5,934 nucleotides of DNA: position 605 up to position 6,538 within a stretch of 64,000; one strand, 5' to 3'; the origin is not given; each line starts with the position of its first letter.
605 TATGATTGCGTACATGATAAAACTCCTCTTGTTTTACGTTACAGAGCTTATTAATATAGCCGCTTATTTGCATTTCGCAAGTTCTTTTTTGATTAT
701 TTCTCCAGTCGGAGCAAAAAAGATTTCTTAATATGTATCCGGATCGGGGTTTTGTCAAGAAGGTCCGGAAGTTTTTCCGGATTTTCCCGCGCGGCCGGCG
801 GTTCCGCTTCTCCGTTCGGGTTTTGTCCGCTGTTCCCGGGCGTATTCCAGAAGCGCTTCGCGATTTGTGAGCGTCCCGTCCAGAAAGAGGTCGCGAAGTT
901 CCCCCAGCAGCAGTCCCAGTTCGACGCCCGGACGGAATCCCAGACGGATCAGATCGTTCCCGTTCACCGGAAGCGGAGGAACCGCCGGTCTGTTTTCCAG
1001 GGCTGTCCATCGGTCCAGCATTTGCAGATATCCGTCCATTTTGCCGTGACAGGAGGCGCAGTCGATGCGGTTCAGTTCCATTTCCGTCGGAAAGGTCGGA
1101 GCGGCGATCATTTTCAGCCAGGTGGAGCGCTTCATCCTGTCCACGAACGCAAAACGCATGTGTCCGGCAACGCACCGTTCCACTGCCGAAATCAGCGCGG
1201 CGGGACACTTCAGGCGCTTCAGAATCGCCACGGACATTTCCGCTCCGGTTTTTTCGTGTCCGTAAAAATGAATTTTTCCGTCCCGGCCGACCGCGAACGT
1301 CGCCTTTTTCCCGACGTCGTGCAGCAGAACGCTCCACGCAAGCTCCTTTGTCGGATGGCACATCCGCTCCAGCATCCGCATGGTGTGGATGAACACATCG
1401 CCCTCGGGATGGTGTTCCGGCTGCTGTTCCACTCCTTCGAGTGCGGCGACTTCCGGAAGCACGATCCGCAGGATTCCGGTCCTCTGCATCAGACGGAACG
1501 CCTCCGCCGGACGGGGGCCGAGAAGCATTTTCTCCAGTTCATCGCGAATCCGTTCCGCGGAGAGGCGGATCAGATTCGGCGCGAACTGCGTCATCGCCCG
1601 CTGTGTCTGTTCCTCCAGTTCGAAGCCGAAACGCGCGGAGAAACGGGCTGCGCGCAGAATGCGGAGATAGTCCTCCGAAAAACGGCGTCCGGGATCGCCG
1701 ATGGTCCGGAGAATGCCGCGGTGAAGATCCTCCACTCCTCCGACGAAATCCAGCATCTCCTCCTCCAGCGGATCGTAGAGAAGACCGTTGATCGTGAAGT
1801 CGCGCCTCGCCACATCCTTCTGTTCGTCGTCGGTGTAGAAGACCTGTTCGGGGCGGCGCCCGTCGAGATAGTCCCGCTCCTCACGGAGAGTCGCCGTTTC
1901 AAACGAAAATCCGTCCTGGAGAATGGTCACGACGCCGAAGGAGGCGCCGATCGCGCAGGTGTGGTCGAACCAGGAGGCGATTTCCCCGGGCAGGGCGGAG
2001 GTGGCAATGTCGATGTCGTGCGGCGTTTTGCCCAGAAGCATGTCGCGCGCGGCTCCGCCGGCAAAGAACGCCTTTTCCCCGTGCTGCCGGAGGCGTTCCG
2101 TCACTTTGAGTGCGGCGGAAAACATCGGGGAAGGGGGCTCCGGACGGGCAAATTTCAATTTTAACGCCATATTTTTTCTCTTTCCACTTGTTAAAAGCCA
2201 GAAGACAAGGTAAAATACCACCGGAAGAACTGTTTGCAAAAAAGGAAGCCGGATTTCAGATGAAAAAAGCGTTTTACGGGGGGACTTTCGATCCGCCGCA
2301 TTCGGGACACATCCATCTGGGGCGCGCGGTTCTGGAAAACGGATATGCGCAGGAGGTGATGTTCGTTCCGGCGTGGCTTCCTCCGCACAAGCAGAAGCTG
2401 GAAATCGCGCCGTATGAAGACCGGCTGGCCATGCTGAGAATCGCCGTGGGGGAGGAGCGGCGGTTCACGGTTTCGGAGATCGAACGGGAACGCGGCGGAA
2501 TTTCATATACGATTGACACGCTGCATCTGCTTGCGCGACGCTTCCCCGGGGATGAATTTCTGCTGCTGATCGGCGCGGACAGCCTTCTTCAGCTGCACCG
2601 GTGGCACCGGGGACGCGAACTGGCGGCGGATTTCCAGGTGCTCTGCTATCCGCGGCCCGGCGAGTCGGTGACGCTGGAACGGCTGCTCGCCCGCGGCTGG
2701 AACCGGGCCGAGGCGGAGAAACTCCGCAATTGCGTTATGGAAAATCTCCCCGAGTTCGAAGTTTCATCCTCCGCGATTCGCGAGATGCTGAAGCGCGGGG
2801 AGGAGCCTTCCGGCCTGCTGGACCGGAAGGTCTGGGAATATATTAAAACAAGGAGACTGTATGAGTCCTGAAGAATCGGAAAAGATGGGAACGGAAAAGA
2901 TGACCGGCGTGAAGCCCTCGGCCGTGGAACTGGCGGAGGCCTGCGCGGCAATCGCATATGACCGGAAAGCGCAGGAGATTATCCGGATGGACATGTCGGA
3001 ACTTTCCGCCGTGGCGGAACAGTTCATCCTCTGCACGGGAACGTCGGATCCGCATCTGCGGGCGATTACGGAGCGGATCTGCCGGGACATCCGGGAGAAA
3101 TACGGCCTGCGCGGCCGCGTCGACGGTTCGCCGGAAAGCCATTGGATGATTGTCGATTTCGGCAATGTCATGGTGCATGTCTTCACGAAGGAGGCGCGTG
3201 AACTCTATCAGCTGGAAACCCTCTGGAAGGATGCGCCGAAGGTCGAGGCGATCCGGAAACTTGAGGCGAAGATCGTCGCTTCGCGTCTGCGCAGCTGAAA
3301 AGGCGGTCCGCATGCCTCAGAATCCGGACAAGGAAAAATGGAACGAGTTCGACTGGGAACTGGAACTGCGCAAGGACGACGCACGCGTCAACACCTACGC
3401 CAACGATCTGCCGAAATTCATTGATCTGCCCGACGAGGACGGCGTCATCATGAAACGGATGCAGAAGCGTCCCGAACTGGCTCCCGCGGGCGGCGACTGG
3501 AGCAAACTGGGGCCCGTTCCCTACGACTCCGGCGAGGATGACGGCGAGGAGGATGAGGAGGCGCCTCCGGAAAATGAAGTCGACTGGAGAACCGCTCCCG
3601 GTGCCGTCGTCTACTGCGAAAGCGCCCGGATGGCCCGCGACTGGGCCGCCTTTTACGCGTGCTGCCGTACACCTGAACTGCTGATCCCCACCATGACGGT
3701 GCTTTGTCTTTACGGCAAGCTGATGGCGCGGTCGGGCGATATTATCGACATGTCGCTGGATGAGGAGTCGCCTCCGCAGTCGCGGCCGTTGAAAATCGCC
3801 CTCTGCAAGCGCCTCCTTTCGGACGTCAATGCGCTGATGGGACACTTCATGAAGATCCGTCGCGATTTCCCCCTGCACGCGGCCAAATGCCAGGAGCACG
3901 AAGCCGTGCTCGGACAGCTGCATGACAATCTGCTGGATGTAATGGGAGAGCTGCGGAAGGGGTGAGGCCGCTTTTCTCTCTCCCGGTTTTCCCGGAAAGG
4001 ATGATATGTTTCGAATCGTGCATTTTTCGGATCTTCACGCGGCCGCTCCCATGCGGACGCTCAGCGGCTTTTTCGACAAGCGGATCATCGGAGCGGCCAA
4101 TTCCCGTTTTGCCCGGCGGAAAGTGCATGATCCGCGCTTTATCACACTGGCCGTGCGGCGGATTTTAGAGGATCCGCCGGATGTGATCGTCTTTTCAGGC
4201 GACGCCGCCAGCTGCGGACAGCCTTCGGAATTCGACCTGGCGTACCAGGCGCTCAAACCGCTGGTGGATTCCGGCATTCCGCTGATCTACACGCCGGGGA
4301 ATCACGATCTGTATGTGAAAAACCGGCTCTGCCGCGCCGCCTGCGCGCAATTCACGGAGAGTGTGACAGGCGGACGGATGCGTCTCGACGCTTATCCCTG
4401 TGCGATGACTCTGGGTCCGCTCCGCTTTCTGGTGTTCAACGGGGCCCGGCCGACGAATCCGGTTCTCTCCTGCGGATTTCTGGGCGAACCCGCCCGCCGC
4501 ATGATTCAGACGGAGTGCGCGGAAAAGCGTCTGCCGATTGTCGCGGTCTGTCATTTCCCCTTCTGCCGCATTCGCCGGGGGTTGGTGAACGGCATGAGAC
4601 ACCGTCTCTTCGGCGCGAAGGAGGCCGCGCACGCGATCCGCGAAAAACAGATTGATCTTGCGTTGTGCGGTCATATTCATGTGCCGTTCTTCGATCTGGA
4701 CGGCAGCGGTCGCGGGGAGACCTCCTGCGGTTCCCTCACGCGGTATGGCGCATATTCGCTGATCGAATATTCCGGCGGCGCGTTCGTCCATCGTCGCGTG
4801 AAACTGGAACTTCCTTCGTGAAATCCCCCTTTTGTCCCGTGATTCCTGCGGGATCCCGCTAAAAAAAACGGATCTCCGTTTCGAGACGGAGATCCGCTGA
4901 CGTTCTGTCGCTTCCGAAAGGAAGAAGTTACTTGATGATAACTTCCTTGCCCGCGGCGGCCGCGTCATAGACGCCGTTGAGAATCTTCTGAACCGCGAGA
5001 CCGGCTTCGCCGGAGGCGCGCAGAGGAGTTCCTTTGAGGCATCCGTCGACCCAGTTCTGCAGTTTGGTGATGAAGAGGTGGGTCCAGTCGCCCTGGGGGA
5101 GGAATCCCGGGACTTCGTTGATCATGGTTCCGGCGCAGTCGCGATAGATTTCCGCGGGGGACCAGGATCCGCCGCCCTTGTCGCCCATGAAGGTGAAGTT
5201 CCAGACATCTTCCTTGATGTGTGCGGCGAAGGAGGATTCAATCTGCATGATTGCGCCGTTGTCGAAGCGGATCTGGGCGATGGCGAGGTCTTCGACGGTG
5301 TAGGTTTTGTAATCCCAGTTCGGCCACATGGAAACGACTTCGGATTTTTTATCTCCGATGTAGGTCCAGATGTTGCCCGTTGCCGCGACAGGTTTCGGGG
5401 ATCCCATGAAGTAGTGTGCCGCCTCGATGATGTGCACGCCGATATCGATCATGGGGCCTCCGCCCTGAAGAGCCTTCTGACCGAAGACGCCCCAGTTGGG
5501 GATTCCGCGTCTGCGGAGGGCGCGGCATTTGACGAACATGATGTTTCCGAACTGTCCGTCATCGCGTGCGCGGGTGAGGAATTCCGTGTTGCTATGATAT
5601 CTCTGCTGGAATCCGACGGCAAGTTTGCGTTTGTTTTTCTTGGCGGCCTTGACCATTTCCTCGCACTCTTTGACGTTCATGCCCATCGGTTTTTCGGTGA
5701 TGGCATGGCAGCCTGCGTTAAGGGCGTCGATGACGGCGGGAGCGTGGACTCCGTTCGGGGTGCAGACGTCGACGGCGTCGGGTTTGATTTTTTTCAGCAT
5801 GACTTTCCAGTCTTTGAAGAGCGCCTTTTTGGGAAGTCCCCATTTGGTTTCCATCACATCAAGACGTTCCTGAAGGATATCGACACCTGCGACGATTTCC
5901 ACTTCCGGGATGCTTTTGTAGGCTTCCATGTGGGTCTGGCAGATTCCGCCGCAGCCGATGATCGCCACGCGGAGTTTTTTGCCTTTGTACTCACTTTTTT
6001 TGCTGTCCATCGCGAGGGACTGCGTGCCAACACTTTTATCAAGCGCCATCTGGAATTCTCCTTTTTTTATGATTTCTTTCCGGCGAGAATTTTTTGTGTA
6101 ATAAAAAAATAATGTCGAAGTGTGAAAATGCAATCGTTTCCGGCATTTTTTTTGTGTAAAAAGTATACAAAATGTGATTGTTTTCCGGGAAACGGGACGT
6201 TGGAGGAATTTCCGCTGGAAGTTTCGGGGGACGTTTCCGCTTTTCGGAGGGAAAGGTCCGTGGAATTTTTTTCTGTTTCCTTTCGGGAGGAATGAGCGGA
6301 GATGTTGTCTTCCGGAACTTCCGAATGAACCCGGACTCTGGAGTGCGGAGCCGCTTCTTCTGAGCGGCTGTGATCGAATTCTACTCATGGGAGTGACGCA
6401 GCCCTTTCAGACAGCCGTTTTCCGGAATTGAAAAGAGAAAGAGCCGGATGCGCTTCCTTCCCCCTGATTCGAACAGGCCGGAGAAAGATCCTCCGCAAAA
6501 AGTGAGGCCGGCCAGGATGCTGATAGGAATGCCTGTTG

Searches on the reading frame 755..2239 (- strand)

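Call 15: search_protein_families(library=pfam, proteins=[window:755-2239:-], max_evalue=0.001)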
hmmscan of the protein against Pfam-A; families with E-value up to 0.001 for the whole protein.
window:755-2239:- (494 aa): 3 families
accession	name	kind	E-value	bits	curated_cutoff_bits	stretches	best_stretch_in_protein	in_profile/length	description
PF01743.26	PolyA_pol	-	2.4e-32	112.3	23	1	57-178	1-126/126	Poly A polymerase head domain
PF12627.12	PolyA_pol_RNAbd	-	5.6e-21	74.5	22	1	205-266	1-62/64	Probable RNA and SrmB- binding site of polymerase A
PF01966.28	HD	-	0.00056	20.6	22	0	288-362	10-87/116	HD domain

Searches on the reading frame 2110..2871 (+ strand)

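Call 15: search_protein_families(library=pfam, proteins=[window:2110-2871:+], max_evalue=0.001)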
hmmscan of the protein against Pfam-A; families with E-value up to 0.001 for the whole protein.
window:2110-2871:+ (253 aa): 1 family
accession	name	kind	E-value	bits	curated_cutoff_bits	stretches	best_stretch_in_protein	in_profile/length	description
PF01467.32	CTP_transf_like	-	9.2e-22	78.1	21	1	55-225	1-132/133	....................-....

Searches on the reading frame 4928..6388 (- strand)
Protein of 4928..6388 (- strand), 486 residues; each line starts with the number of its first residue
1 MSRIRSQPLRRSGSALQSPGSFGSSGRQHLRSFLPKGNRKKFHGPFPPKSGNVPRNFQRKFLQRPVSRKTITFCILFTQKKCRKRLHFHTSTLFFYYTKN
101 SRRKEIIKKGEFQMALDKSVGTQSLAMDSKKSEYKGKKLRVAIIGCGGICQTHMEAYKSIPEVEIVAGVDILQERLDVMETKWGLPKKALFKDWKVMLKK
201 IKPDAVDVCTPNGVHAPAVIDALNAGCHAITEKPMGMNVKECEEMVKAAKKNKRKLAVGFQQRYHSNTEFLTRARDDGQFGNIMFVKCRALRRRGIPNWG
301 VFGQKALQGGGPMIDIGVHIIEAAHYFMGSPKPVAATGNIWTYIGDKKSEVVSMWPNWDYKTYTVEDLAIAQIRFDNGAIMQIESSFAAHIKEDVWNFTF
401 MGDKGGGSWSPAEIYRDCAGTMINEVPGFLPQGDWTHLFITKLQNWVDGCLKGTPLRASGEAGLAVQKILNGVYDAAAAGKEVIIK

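Call 15: search_protein_families(library=pfam, proteins=[window:4928-6388:-], max_evalue=0.001)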
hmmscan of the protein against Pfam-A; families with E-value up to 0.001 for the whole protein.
window:4928-6388:- (486 aa): 4 families
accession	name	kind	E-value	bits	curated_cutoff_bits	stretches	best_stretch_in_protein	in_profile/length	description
PF01408.29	GFO_IDH_MocA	-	1.7e-26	93.7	24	1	139-260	1-120/120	Oxidoreductase family, NAD-binding Rossmann fold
PF22725.1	GFO_IDH_MocA_C3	-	9.3e-20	71.3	27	1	274-405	7-121/124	GFO/IDH/MocA C-terminal domain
PF02894.22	GFO_IDH_MocA_C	-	2.4e-18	67.2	22.9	1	277-483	6-216/218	Oxidoreductase family, C-terminal alpha/beta domain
PF03447.22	NAD_binding_3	-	0.00034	21.7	24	1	145-258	1-115/116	Homoserine dehydrogenase, NAD binding domain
